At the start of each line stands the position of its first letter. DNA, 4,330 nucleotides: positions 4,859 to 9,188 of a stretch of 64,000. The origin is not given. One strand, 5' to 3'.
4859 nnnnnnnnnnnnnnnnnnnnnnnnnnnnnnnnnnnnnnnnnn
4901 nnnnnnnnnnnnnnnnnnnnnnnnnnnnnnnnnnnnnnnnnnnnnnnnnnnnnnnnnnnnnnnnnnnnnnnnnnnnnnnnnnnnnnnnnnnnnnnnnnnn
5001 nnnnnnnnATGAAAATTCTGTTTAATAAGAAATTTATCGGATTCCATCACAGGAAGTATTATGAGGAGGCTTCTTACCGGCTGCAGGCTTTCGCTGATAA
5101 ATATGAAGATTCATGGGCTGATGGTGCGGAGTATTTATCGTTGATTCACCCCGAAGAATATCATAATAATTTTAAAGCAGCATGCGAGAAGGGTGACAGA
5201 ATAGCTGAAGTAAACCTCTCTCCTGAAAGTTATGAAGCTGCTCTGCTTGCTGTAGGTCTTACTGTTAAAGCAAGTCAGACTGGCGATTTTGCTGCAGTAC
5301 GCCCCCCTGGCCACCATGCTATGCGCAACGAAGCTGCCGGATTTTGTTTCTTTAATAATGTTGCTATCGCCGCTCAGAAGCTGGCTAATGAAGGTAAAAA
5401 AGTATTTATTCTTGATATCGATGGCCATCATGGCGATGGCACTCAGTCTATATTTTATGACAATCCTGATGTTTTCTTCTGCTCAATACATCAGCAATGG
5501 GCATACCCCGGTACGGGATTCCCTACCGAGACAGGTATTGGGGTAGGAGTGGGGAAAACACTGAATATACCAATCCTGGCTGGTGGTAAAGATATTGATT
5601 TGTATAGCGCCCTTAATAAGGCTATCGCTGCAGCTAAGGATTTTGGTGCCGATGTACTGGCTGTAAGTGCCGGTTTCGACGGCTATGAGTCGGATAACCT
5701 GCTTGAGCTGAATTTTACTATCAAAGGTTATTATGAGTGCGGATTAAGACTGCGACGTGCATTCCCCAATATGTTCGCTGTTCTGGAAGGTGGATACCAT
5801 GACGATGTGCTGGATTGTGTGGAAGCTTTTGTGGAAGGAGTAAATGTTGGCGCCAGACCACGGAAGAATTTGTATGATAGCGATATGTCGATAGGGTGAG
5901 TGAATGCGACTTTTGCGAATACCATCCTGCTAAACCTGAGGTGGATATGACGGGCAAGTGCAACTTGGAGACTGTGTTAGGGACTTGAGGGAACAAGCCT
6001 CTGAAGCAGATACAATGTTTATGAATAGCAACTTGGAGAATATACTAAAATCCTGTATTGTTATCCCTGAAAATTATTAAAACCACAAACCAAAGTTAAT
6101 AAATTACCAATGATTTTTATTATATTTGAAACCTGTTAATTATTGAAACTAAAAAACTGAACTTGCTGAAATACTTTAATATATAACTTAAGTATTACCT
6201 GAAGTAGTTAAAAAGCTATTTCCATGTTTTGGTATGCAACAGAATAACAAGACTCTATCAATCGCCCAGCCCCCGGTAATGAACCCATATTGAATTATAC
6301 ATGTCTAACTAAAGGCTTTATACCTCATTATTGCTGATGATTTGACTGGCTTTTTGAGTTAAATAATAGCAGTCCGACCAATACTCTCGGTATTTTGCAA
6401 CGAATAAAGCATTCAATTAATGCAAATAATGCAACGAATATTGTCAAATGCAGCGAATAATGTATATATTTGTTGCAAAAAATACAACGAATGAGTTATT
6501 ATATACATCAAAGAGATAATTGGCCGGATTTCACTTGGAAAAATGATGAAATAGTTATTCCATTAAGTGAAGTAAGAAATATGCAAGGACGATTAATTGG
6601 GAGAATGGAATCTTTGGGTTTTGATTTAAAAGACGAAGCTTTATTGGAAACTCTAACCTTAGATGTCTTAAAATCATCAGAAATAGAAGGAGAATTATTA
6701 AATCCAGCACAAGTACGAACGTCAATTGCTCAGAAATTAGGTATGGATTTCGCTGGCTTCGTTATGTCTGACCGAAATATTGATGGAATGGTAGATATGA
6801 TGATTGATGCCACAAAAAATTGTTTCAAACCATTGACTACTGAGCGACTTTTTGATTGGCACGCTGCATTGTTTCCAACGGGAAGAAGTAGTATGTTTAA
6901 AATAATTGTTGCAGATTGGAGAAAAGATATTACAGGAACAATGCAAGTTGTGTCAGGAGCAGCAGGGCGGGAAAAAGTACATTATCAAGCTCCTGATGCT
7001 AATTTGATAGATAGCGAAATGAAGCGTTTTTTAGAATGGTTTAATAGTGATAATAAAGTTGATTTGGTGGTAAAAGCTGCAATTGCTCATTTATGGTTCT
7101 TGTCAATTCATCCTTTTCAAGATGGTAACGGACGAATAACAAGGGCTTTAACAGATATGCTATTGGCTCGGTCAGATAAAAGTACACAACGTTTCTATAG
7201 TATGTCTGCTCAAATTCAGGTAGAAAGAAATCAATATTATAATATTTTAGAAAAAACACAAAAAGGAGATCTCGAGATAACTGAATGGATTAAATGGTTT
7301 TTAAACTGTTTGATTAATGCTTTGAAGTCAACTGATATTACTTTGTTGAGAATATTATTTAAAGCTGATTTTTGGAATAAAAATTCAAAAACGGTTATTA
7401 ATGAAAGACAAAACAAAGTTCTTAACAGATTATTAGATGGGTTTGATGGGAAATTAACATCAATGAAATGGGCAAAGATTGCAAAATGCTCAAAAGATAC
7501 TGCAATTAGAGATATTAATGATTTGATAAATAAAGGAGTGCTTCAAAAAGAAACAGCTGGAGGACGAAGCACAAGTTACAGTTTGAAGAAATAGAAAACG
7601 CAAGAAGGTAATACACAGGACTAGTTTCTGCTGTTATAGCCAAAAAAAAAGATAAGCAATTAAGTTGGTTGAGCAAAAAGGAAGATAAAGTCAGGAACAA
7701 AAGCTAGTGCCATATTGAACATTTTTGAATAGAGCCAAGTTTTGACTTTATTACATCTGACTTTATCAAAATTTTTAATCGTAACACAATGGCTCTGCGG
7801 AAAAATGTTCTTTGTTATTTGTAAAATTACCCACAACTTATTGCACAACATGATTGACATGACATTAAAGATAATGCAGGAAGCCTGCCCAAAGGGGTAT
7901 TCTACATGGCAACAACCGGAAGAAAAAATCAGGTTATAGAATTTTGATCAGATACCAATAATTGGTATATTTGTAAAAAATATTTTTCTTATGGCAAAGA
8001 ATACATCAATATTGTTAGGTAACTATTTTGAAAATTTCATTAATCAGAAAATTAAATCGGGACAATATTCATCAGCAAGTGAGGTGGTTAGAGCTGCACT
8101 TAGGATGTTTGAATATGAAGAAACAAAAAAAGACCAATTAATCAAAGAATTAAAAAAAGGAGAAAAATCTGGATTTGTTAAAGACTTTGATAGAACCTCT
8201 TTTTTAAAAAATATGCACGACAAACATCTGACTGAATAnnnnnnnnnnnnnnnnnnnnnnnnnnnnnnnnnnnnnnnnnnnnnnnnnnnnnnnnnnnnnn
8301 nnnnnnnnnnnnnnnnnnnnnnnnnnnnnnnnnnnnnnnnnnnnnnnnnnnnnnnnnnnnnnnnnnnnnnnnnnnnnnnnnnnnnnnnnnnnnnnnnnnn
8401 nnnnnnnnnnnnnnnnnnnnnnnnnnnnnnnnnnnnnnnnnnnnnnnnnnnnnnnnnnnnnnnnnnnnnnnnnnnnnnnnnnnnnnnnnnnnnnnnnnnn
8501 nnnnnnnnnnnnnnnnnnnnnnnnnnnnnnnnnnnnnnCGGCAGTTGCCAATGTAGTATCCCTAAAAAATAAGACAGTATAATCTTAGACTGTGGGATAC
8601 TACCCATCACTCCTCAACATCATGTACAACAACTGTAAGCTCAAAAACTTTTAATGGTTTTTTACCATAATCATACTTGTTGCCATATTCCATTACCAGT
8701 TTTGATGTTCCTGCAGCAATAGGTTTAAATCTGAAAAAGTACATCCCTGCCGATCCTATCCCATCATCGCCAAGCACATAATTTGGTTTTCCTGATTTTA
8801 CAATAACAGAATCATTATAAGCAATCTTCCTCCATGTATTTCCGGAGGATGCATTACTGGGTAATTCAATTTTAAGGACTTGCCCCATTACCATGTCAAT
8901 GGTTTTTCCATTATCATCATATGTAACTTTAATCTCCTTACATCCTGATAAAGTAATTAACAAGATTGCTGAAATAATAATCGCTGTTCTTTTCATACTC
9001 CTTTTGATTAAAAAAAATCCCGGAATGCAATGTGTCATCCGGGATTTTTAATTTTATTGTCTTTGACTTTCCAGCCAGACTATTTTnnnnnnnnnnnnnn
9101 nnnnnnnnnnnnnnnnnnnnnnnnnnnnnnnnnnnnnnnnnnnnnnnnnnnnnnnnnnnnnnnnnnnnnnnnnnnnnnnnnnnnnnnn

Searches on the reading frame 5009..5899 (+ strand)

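Call 16: search_protein_families(library=pfam, proteins=[window:5009-5899:+], max_evalue=0.001)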
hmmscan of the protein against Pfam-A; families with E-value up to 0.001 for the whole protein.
window:5009-5899:+ (296 aa): 1 family
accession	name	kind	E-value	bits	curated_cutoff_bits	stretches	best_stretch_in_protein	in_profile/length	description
PF00850.24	Hist_deacetyl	-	5.7e-65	220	27.9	1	40-275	34-295/298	Histone deacetylase domain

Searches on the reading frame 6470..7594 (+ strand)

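Call 16: search_protein_families(library=pfam, proteins=[window:6470-7594:+], max_evalue=0.001)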
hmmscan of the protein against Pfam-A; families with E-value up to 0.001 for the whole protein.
window:6470-7594:+ (374 aa): 2 families
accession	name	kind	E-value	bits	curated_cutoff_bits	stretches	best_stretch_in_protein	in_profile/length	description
PF13776.11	DUF4172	-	4.2e-31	107.5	25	1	11-92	1-82/82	Domain of unknown function (DUF4172)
PF02661.23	Fic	-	1.7e-16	61.3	24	1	121-232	1-93/93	Fic/DOC family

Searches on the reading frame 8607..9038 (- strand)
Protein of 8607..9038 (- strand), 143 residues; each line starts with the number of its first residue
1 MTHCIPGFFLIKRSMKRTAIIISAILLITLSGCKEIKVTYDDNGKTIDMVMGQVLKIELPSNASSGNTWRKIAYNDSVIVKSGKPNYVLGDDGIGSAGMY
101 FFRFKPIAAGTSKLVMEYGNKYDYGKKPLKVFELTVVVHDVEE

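Call 16: search_protein_families(library=pfam, proteins=[window:8607-9038:-], max_evalue=0.001)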
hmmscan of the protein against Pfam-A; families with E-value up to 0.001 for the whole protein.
window:8607-9038:- (143 aa): 1 family
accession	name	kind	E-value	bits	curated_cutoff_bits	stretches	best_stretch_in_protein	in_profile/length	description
PF09394.16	Inhibitor_I42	-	5.5e-13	49.5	27.2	1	51-136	4-91/91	Chagasin family peptidase inhibitor I42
